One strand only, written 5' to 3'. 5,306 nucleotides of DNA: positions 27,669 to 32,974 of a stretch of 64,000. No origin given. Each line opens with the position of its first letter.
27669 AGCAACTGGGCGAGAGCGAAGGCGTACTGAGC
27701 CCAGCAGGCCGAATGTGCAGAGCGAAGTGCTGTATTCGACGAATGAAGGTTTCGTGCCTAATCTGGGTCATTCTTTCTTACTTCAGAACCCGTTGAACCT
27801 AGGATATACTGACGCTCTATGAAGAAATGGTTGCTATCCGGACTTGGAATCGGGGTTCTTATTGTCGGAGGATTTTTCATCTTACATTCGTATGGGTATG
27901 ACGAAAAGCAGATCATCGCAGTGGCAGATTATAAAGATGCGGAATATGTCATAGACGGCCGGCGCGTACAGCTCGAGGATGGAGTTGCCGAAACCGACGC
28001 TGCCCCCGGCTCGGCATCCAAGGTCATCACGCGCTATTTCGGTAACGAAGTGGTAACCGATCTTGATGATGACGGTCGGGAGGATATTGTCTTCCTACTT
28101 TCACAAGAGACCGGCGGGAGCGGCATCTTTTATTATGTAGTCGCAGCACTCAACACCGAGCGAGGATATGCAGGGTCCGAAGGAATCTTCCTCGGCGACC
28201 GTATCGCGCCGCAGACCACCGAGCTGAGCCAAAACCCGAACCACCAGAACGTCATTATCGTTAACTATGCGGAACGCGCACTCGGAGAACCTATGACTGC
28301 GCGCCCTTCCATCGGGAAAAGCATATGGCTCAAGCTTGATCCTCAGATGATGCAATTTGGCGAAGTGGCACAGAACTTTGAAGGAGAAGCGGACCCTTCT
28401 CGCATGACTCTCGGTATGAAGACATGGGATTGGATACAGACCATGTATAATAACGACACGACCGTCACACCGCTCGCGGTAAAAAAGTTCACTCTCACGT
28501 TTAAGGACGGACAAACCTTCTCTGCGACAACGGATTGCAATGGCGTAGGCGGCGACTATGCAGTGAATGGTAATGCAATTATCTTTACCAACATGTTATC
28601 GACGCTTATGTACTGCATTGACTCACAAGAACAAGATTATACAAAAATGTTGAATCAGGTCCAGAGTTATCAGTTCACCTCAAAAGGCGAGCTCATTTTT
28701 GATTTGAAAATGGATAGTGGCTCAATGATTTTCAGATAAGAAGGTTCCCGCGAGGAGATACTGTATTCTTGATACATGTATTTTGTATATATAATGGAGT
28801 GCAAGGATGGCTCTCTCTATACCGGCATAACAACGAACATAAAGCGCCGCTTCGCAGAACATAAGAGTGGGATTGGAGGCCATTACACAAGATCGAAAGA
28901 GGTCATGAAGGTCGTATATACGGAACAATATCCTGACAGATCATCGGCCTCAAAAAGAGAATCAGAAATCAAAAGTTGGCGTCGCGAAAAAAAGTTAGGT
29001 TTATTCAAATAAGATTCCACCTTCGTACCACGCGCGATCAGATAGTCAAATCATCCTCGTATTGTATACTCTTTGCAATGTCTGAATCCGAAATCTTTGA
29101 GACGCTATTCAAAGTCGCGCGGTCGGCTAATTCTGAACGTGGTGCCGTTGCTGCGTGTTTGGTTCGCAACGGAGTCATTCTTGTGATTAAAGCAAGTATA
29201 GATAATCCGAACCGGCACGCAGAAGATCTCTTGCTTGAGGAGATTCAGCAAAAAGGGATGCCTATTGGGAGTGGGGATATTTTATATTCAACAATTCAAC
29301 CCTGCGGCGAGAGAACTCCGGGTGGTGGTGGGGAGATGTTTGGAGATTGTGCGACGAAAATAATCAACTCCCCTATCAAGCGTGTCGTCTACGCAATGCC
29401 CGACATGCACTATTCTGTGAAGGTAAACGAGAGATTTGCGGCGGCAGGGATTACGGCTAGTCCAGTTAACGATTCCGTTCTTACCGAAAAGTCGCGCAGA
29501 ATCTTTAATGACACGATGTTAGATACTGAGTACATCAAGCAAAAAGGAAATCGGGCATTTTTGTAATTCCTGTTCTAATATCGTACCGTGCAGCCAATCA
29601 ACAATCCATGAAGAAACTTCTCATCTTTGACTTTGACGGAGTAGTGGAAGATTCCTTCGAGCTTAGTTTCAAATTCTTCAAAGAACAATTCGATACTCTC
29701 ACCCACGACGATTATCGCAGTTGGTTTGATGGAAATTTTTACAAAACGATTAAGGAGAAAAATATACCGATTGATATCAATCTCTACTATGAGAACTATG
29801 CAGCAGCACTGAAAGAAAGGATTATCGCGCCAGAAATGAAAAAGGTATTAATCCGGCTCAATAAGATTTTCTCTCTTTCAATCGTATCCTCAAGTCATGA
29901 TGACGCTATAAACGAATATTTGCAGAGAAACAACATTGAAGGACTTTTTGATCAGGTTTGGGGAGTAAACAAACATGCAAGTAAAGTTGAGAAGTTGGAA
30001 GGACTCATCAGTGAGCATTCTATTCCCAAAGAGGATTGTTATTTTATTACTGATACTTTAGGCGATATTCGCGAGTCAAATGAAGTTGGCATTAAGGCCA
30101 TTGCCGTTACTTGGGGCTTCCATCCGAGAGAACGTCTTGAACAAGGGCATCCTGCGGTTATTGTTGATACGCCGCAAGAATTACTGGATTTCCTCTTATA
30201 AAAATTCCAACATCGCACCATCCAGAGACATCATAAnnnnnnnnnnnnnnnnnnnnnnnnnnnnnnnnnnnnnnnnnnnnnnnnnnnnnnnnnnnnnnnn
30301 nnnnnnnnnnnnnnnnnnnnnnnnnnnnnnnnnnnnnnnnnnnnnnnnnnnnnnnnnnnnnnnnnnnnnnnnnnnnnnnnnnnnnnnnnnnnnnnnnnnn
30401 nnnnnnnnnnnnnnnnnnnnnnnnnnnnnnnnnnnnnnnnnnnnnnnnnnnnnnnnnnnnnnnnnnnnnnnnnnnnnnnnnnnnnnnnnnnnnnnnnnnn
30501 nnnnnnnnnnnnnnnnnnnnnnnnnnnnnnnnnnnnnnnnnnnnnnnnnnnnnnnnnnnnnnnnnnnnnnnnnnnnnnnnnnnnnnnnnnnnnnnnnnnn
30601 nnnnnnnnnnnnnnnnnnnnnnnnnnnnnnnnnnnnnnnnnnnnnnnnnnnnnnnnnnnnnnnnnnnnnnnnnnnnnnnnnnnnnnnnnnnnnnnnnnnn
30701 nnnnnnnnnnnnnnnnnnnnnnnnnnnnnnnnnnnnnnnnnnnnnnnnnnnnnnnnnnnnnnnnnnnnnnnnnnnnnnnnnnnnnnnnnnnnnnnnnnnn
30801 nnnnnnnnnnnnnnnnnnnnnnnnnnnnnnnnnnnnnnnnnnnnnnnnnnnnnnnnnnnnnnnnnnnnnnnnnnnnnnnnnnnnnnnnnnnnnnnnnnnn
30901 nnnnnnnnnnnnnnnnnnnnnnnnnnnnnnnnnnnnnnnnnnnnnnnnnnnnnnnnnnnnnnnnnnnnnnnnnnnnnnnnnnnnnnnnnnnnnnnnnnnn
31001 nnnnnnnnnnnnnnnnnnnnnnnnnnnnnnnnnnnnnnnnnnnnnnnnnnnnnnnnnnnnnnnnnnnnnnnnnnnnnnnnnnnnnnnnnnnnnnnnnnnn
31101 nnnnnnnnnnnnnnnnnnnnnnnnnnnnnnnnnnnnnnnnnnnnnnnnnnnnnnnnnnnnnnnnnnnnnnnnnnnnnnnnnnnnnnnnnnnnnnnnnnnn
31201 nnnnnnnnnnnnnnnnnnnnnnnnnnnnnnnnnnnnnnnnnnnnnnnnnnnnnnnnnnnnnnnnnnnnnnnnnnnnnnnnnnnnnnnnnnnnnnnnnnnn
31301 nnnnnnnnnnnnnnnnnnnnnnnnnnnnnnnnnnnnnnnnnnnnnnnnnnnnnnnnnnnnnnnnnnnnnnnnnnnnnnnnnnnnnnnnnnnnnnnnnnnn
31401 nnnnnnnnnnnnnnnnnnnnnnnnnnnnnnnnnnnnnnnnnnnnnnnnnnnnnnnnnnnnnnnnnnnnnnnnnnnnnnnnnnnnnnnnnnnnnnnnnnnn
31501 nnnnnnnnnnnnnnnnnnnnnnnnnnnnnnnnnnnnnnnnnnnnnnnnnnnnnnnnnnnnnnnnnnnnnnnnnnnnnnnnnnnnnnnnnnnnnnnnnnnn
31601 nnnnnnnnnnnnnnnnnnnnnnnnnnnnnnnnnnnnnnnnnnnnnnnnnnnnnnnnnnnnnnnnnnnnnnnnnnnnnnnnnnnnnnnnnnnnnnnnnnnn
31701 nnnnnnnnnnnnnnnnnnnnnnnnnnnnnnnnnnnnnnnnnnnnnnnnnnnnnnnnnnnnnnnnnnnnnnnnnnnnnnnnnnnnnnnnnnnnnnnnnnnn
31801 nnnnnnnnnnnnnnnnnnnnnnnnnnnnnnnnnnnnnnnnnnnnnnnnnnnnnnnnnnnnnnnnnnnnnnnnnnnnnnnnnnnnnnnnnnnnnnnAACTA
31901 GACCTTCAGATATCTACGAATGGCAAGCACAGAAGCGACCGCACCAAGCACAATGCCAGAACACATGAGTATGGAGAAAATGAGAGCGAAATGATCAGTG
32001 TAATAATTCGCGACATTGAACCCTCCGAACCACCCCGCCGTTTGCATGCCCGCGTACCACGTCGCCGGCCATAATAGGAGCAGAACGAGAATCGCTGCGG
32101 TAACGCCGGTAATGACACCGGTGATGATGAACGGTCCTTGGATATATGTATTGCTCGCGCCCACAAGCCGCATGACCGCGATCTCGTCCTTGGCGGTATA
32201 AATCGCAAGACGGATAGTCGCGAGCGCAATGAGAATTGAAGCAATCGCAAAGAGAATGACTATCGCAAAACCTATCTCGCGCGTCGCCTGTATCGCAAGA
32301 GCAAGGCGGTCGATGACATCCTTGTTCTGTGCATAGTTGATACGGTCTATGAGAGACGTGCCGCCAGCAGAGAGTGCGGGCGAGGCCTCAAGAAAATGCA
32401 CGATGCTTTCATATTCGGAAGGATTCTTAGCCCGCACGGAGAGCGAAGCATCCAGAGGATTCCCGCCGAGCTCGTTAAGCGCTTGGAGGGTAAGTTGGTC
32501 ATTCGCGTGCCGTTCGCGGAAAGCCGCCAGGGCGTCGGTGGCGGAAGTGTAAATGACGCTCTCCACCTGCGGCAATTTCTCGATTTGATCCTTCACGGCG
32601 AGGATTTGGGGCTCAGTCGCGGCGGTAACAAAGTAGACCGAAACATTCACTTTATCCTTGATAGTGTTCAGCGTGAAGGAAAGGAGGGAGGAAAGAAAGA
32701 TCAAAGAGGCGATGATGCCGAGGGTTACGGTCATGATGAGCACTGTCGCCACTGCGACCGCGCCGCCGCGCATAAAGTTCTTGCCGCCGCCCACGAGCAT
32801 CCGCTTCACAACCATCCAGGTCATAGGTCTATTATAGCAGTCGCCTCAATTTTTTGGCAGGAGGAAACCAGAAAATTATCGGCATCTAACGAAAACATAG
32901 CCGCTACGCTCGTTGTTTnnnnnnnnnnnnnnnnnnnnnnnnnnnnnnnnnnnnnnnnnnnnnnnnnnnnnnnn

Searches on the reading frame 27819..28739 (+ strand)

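Call 103: search_protein_families(library=pfam, proteins=[window:27819-28739:+], max_evalue=0.00001)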
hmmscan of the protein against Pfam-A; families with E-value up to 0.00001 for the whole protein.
window:27819-28739:+ (306 aa): 1 family
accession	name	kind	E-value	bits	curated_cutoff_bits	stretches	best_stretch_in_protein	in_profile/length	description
PF03724.22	META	-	1.1e-13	51.5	24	1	221-295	22-98/109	META domain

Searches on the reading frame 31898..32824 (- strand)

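Call 103: search_protein_families(library=pfam, proteins=[window:31898-32824:-], max_evalue=0.00001)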
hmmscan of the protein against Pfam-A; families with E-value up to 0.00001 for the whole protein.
window:31898-32824:- (308 aa): 2 families
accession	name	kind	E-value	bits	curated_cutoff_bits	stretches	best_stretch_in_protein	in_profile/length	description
PF18075.7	FtsX_ECD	-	4.5e-16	59.7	23.5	1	59-149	1-91/96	FtsX extracellular domain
PF02687.27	FtsX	-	7.9e-10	39.3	25.5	1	187-307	2-117/120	FtsX-like permease C-terminal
